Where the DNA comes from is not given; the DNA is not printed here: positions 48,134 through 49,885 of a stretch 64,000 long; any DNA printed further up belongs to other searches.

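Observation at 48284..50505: DprE1/DprE2-like FAD-oxidase plus SDR pair, translationally coupled, in a non-actinobacterial-looking context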

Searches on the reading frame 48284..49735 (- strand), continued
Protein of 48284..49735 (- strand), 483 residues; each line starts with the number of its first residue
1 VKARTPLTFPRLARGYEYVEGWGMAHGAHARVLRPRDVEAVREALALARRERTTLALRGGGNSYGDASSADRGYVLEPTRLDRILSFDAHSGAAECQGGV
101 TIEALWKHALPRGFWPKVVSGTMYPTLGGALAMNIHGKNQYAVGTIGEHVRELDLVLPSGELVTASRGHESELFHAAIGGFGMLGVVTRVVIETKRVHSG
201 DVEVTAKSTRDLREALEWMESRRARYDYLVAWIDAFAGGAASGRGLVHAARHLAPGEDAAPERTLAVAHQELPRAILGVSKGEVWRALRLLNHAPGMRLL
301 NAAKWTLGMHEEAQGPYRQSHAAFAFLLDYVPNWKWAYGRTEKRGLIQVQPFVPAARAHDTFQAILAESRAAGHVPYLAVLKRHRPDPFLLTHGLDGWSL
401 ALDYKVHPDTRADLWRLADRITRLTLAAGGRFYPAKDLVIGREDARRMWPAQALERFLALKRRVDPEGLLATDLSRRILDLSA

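Call 52: get_annotated_region(hit=H12, flank=6000)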
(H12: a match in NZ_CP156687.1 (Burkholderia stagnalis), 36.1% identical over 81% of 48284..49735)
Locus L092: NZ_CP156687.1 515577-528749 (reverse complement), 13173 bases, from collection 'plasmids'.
description: Burkholderia stagnalis strain YJ-2 plasmid plas2, complete sequence
organism: Burkholderia stagnalis (NCBI taxid 1503054)
taxonomy: Bacteria; Pseudomonadota; Betaproteobacteria; Burkholderiales; Burkholderiaceae; Burkholderia; Burkholderia stagnalis
host: -; source: Bacterial cells,soils collected in Guangdong Province, China; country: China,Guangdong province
typing (MOB-suite, as given by PLSDB): non-mobilizable
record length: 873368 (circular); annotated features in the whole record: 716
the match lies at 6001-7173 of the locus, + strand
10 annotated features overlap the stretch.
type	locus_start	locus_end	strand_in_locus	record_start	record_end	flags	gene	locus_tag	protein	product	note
CDS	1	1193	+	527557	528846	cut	-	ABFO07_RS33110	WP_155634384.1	nucleotide disphospho-sugar-binding domain-containing protein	-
CDS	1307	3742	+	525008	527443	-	-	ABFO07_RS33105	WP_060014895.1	hypothetical protein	-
CDS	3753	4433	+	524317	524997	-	-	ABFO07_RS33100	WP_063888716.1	class I SAM-dependent methyltransferase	-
CDS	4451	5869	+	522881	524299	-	-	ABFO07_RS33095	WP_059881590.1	UbiA family prenyltransferase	-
CDS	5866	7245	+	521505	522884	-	-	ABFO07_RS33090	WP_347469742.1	FAD-binding oxidoreductase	-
CDS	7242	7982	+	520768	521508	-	-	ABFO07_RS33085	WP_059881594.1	SDR family oxidoreductase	-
CDS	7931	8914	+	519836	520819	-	-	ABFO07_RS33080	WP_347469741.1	SDR family oxidoreductase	-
CDS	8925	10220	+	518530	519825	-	-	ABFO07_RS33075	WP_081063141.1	NAD(P)/FAD-dependent oxidoreductase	-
CDS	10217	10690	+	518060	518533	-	-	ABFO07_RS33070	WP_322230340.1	GtrA family protein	GO:0000271 - polysaccharide biosynthetic process [Evidence IEA]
CDS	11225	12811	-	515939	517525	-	-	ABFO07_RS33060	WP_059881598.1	glycosyl hydrolase family 18 protein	GO:0005975 - carbohydrate metabolic process [Evidence IEA]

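Call 53: get_annotated_region(hit=H30, flank=6000)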
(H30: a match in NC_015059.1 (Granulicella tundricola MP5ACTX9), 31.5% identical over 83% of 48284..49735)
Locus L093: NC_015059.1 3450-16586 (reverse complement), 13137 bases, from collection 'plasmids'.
description: Granulicella tundricola MP5ACTX9 plasmid pACIX904, complete sequence
organism: Granulicella tundricola MP5ACTX9 (NCBI taxid 1198114)
taxonomy: Bacteria; Acidobacteriota; Terriglobia; Terriglobales; Acidobacteriaceae; Granulicella; Granulicella tundricola; Granulicella tundricola MP5ACTX9
host: -; source: -; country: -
typing (MOB-suite, as given by PLSDB): mobilizable; replicon rep_cluster_1347; relaxase MOBF
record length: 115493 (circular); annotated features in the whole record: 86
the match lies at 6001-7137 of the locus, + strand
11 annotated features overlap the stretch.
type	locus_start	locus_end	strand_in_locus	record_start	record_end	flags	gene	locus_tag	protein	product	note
CDS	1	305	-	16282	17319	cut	-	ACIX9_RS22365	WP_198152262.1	hypothetical protein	-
CDS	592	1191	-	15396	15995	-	-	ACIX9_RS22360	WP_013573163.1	YdcF family protein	-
CDS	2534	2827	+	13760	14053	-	-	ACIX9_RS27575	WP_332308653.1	hypothetical protein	-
CDS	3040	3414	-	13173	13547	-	-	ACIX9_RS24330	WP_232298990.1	helix-turn-helix transcriptional regulator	-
CDS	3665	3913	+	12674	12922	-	-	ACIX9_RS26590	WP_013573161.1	hypothetical protein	-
CDS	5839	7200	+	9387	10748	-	-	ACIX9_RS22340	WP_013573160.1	FAD-binding oxidoreductase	-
CDS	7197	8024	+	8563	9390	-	-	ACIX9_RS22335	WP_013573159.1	SDR family oxidoreductase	-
CDS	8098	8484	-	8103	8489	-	-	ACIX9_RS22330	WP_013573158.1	type II toxin-antitoxin system VapC family toxin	-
CDS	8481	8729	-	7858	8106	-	-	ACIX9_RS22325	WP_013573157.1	toxin-antitoxin system subunit antitoxin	-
CDS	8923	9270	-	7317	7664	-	-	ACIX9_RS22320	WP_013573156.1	hypothetical protein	-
CDS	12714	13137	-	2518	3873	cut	-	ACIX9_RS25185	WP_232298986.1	ISL3 family transposase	-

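Call 54: get_annotated_region(hit=H37, flank=6000)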
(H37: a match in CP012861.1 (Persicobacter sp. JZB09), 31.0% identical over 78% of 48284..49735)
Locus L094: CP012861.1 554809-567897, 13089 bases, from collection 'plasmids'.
description: Persicobacter sp. JZB09 plasmid JZB09-Plasmid3, complete sequence
organism: Persicobacter sp. JZB09 (NCBI taxid 1085624)
taxonomy: Bacteria; Bacteroidota; Cytophagia; Cytophagales; Persicobacteraceae; Persicobacter; Persicobacter sp. JZB09
host: -; source: cell culture,soil; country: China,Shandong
typing (MOB-suite, as given by PLSDB): non-mobilizable
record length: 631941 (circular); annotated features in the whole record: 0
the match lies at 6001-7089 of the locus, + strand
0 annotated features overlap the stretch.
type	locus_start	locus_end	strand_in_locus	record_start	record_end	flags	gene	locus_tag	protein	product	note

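Call 55: get_annotated_region(hit=H40, flank=6000)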
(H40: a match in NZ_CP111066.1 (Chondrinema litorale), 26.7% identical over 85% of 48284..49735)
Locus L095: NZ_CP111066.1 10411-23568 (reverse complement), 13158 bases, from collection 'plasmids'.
description: Chondrinema litorale strain WSW3-B12 plasmid unnamed24, complete sequence
organism: Chondrinema litorale (NCBI taxid 2994555)
taxonomy: Bacteria; Bacteroidota; Cytophagia; Cytophagales; Flammeovirgaceae; Chondrinema; Chondrinema litorale
host: -; source: Seaweed,red alga; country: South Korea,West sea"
typing (MOB-suite, as given by PLSDB): non-mobilizable
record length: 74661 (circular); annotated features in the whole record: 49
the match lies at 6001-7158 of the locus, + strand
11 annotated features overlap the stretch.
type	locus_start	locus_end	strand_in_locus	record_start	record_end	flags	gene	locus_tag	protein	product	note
CDS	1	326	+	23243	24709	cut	-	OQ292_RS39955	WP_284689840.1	DUF2723 domain-containing protein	-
CDS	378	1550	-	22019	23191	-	-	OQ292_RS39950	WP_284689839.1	IS3 family transposase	-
CDS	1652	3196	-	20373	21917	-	-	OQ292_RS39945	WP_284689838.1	glycosyltransferase family 39 protein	-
CDS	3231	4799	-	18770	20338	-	-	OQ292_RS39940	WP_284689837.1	hypothetical protein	-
CDS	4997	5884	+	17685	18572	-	-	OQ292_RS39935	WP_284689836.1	decaprenyl-phosphate phosphoribosyltransferase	-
CDS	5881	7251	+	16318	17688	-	-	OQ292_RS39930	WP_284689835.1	FAD-binding oxidoreductase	-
CDS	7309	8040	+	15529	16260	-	-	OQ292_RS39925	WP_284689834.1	SDR family oxidoreductase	-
CDS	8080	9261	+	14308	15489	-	-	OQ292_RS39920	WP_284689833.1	acyltransferase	-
CDS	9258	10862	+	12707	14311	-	-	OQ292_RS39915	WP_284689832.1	glycosyltransferase family 39 protein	-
CDS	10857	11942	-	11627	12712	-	-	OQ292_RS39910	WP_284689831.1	acyltransferase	-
CDS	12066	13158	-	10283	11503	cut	-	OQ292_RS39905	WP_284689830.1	hypothetical protein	-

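Call 56: get_annotated_region(hit=H31, flank=6000)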
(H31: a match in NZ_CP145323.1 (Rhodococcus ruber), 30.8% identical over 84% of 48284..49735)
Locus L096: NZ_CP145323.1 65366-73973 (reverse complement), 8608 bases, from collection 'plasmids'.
description: Rhodococcus ruber strain MSA14 plasmid pmega_4, complete sequence
organism: Rhodococcus ruber (NCBI taxid 1830)
taxonomy: Bacteria; Actinomycetota; Actinomycetes; Mycobacteriales; Nocardiaceae; Rhodococcus; Rhodococcus ruber
host: -; source: -; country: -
typing (MOB-suite, as given by PLSDB): non-mobilizable
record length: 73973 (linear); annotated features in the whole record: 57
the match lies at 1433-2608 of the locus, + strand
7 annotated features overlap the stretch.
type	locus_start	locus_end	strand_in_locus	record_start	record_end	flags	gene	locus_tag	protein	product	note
CDS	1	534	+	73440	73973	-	-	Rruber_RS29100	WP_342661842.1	GtrA family protein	-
CDS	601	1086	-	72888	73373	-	-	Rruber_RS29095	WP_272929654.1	GtrA family protein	GO:0000271 - polysaccharide biosynthetic process [Evidence IEA]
CDS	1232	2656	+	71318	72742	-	-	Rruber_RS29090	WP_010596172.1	FAD-binding oxidoreductase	-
CDS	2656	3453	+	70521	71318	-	-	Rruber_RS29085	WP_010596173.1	decaprenylphospho-beta-D-erythro-pentofuranosid- 2-ulose 2-reductase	-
CDS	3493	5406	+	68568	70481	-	-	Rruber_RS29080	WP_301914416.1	galactan 5-O-arabinofuranosyltransferase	-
CDS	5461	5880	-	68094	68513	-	-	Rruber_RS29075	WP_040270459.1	DoxX family protein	-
CDS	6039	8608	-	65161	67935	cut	-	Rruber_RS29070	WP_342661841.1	FAD-linked oxidase C-terminal domain-containing protein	-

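Call 57: get_annotated_region(hit=H33, flank=6000)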
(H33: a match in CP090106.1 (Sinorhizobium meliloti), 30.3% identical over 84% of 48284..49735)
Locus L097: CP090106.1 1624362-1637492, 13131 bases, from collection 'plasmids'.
description: Sinorhizobium meliloti strain Ak57 plasmid pSymB, complete sequence
organism: Sinorhizobium meliloti (NCBI taxid 382)
taxonomy: Bacteria; Pseudomonadota; Alphaproteobacteria; Hyphomicrobiales; Rhizobiaceae; Sinorhizobium; Sinorhizobium meliloti
host: -; source: Medicago,Cell culture,Plant nodule; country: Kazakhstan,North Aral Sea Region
typing (MOB-suite, as given by PLSDB): non-mobilizable
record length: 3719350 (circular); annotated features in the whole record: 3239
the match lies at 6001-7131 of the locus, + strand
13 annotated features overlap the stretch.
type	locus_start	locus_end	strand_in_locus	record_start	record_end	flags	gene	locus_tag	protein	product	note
CDS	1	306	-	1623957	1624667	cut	-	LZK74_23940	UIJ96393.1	aldolase/citrate lyase family protein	-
CDS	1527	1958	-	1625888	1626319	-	-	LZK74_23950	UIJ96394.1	hypothetical protein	-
CDS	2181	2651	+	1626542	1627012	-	-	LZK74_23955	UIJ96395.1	GNAT family N-acetyltransferase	-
CDS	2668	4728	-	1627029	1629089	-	parE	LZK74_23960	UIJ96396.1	DNA topoisomerase IV subunit B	-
CDS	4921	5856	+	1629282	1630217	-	-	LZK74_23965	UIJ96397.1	phospholipase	-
CDS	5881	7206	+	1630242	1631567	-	-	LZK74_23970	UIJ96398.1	FAD-binding oxidoreductase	-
CDS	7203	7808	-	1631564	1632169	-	-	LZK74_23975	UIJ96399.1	YceI family protein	-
CDS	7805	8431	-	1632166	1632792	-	-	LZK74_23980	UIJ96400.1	cytochrome b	-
CDS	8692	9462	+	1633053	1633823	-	tpiA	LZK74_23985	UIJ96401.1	triose-phosphate isomerase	-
CDS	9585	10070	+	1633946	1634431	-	secG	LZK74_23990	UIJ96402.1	preprotein translocase subunit SecG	-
CDS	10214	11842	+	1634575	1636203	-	-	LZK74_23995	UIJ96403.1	CTP synthase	-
CDS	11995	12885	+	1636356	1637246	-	-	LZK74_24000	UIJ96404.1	VOC family protein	-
CDS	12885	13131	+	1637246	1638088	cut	kdsA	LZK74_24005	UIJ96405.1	3-deoxy-8-phosphooctulonate synthase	-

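Call 62: search_protein_families(library=ncbifam, proteins=[L084:12890-14023:+, L084:11390-12871:+, L057:7741-9237:+, L059:10268-11875:+, L086:10715-11791:+, L075:9315-10838:-], max_evalue=0.0001)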
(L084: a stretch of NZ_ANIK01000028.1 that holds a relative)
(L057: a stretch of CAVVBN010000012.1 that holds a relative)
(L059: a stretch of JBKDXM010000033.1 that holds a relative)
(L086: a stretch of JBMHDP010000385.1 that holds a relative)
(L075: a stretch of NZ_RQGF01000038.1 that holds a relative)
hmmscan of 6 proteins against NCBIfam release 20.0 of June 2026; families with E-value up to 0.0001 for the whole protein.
L084:12890-14023:+ (377 aa): 12 families
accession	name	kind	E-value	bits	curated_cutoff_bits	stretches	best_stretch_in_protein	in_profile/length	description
TIGR04182.1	glyco_TIGR04182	equivalog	7.2e-33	114.2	325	1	6-278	2-261/293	S-layer glycoprotein N-glycosyltransferase AglJ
NF041391.1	DPhHxTase_Halo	equivalog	2.3e-21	75.8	375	1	14-205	5-184/213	dolichyl-phosphate hexose transferase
TIGR04283.1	glyco_like_mftF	equivalog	2.8e-16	59.8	182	1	8-94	3-84/221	TIGR04283 family arsenosugar biosynthesis glycosyltransferase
NF010496.0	PRK13915.1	equivalog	4e-12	45.8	262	1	3-92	30-126/307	glucosyl-3-phosphoglycerate synthase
NF058614.1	PPMAGASynPpgS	equivalog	4.6e-12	45.8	370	1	8-202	4-194/226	polyprenyl-phospho-N-acetylgalactosaminyl synthase PpgS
NF007482.0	PRK10073.1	equivalog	5.1e-10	38.9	423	1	3-95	5-98/334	glycosyltransferase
NF007986.1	PRK10714.1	equivalog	4e-09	35.9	529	1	4-143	6-145/316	undecaprenyl-phosphate 4-deoxy-4-formamido-L-arabinose transferase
NF041875.1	EPS_EpsD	equivalog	2.3e-08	33.8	370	1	9-101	4-100/325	exopolysaccharide biosynthesis glycosyltransferase EpsD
NF038302.1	EPS_HpsE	equivalog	6.6e-08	31.9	300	1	5-93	2-97/307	hormogonium polysaccharide biosynthesis glycosyltransferase HpsE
TIGR03937.1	PgaC_IcaA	equivalog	1.7e-07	30.6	422.3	1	4-97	45-140/407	poly-beta-1,6-N-acetyl-D-glucosamine synthase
TIGR03965.1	mycofact_glyco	equivalog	4.4e-07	29.1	280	1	4-92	74-164/467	mycofactocin biosynthesis glycosyltransferase MftF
NF047588.1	GlcsyltransPgfSStrep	equivalog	2.6e-06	26.9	500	1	6-118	3-121/308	glycosyltransferase PgfS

L084:11390-12871:+ (493 aa): 2 families
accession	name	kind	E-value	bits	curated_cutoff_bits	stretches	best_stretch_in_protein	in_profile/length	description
TIGR03663.1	TIGR03663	subfamily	2.2e-10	40.2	126.25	1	20-180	4-156/435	flippase activity-associated protein Agl23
NF052499.1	MnslTaseMT1671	equivalog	7.8e-10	37.8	900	1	39-391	48-388/523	mannosyltransferase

L057:7741-9237:+ (498 aa): 30 families (the best 25 are shown)
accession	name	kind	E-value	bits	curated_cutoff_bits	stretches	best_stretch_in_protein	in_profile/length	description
NF041313.1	UDPGP_AglF_Halo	equivalog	3.7e-32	111.7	400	1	25-256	3-231/234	UTP--glucose-1-phosphate uridylyltransferase AglF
TIGR03992.1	Arch_glmU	subfamily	4.3e-32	111.5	292.1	1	25-249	3-217/393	bifunctional sugar-1-phosphate nucleotidylyltransferase/acetyltransferase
TIGR04182.1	glyco_TIGR04182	equivalog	8.4e-29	100.9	325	1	269-468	2-196/293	S-layer glycoprotein N-glycosyltransferase AglJ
NF041391.1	DPhHxTase_Halo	equivalog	8.4e-22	77.2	375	1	275-468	3-189/213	dolichyl-phosphate hexose transferase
TIGR01208.1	rmlA_long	equivalog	3.4e-21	75.5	320.25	1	25-258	2-233/353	glucose-1-phosphate thymidylyltransferase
NF058614.1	PPMAGASynPpgS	equivalog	2.6e-16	59.7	370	1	269-377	2-117/226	polyprenyl-phospho-N-acetylgalactosaminyl synthase PpgS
NF010496.0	PRK13915.1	equivalog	1.1e-15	57.5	262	1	261-350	28-128/307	glucosyl-3-phosphoglycerate synthase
NF052502.1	man1P_GTase_Rv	exception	3.6e-15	55.7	440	1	26-206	4-182/352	mannose-1-phosphate guanylyltransferase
TIGR04283.1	glyco_like_mftF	equivalog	1.5e-14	54.1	182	1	269-371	1-105/221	TIGR04283 family arsenosugar biosynthesis glycosyltransferase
TIGR01207.1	rmlA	equivalog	3.3e-14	52.7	360.65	1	25-263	2-240/286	glucose-1-phosphate thymidylyltransferase RfbA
NF045761.1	NAMPUrTaseMurU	equivalog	1.4e-13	51.3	250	1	26-132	4-109/226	N-acetylmuramate alpha-1-phosphate uridylyltransferase MurU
NF041173.1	Sug_nt_acttase_Thmprot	equivalog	1.7e-12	47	600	1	26-233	4-202/405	bifunctional sugar-1-phosphate nucleotidylyltransferase/acetyltransferase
NF041135.1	IPPtranDIPPsyn_Thcocales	equivalog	1.1e-10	41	580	1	25-256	3-214/419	bifunctional L-myo-inositol-1-phosphate cytidylyltransferase/CDP-L-myo-inositol myo-inositolphosphotransferase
NF012024.0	PRK15480.1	equivalog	5.4e-10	38.9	588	1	22-270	3-252/292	glucose-1-phosphate thymidylyltransferase RfbA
TIGR01099.1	galU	equivalog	1.8e-09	37.5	326.8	0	106-243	104-249/261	UTP--glucose-1-phosphate uridylyltransferase GalU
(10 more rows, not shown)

L059:10268-11875:+ (536 aa): 16 families
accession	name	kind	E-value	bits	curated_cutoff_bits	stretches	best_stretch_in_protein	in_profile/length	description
TIGR03965.1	mycofact_glyco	equivalog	9.3e-20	70.9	280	1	400-506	70-182/467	mycofactocin biosynthesis glycosyltransferase MftF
NF007482.0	PRK10073.1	equivalog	1.9e-17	63.3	423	1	400-502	2-109/334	glycosyltransferase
NF041875.1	EPS_EpsD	equivalog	6.2e-17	62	370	1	406-505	1-106/325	exopolysaccharide biosynthesis glycosyltransferase EpsD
NF047683.1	TeichurnBiosyTuaG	equivalog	4.9e-16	59.1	400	1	404-509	6-117/252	teichuronic acid biosynthesis protein TuaG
TIGR04283.1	glyco_like_mftF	equivalog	1.8e-12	47.3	182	1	407-499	2-93/221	TIGR04283 family arsenosugar biosynthesis glycosyltransferase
TIGR04182.1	glyco_TIGR04182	equivalog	6.7e-12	45.4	325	1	406-505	2-99/293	S-layer glycoprotein N-glycosyltransferase AglJ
NF041391.1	DPhHxTase_Halo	equivalog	7.7e-10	38.1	375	1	422-505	13-95/213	dolichyl-phosphate hexose transferase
NF010496.0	PRK13915.1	equivalog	2.7e-09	36.5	262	1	402-488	29-126/307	glucosyl-3-phosphoglycerate synthase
NF038302.1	EPS_HpsE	equivalog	2.3e-08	33.4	300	1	406-501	3-109/307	hormogonium polysaccharide biosynthesis glycosyltransferase HpsE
TIGR03469.1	HpnB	hypoth_equivalog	3.5e-08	32.9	379.25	1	384-459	23-100/386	hopene-associated glycosyltransferase HpnB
TIGR03937.1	PgaC_IcaA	equivalog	4.9e-08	32.3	422.3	1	395-496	36-143/407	poly-beta-1,6-N-acetyl-D-glucosamine synthase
NF058614.1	PPMAGASynPpgS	equivalog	1.7e-07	30.9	370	1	406-534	2-125/226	polyprenyl-phospho-N-acetylgalactosaminyl synthase PpgS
NF041394.1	GtaseAglG_Halo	equivalog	7.7e-07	28.7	440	1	408-510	5-114/304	glucosyl-dolichyl phosphate glucuronosyltransferase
NF050050.1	ProtGlycPglI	equivalog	1.8e-06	27.5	500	1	406-505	4-110/306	GalNAc(5)-diNAcBac-PP-undecaprenol beta-1,3-glucosyltransferase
NF053739.1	GlytfEpsEBac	equivalog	2.7e-06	26.6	450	1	406-525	3-135/265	glycosyltransferase EpsE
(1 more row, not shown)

L086:10715-11791:+ (358 aa): 16 families
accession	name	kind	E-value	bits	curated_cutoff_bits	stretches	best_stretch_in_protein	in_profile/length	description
NF041875.1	EPS_EpsD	equivalog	3e-23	82.7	370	1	75-256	1-192/325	exopolysaccharide biosynthesis glycosyltransferase EpsD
TIGR03965.1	mycofact_glyco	equivalog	2.6e-21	76.1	280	1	69-157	70-164/467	mycofactocin biosynthesis glycosyltransferase MftF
NF047683.1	TeichurnBiosyTuaG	equivalog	5.7e-21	75.3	400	1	70-280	3-214/252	teichuronic acid biosynthesis protein TuaG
NF007482.0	PRK10073.1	equivalog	2.3e-16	59.7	423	1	69-164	2-102/334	glycosyltransferase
NF053739.1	GlytfEpsEBac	equivalog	8.3e-15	54.5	450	1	75-271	3-202/265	glycosyltransferase EpsE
TIGR04283.1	glyco_like_mftF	equivalog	7.5e-14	51.8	182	1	76-264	2-180/221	TIGR04283 family arsenosugar biosynthesis glycosyltransferase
TIGR04182.1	glyco_TIGR04182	equivalog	7.1e-12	45.3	325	1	75-172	2-97/293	S-layer glycoprotein N-glycosyltransferase AglJ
NF041391.1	DPhHxTase_Halo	equivalog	6.4e-11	41.6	375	1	81-183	3-103/213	dolichyl-phosphate hexose transferase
NF010496.0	PRK13915.1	equivalog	1.6e-09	37.3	262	1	71-157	29-126/307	glucosyl-3-phosphoglycerate synthase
NF038302.1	EPS_HpsE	equivalog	2.4e-09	36.6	300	1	75-159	3-98/307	hormogonium polysaccharide biosynthesis glycosyltransferase HpsE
TIGR03937.1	PgaC_IcaA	equivalog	4.6e-09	35.7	422.3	1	63-158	35-136/407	poly-beta-1,6-N-acetyl-D-glucosamine synthase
TIGR03469.1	HpnB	hypoth_equivalog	1.5e-07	30.8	379.25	1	65-127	35-99/386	hopene-associated glycosyltransferase HpnB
NF050050.1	ProtGlycPglI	equivalog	8.1e-07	28.7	500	1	75-174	4-110/306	GalNAc(5)-diNAcBac-PP-undecaprenol beta-1,3-glucosyltransferase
NF058614.1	PPMAGASynPpgS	equivalog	4.2e-06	26.4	370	1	75-148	2-73/226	polyprenyl-phospho-N-acetylgalactosaminyl synthase PpgS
TIGR04440.1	glyco_TIGR04440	domain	1.3e-05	25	70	1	75-173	2-107/215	TIGR00180 family glycosyltransferase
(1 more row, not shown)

L075:9315-10838:- (507 aa): 1 family
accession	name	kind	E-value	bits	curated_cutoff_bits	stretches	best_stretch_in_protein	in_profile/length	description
NF047440.1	LA3751_2_3_fam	subfamily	2.9e-94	316.5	200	1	20-467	4-459/460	LA_3751/LA_3752 family putative glycosyltransferase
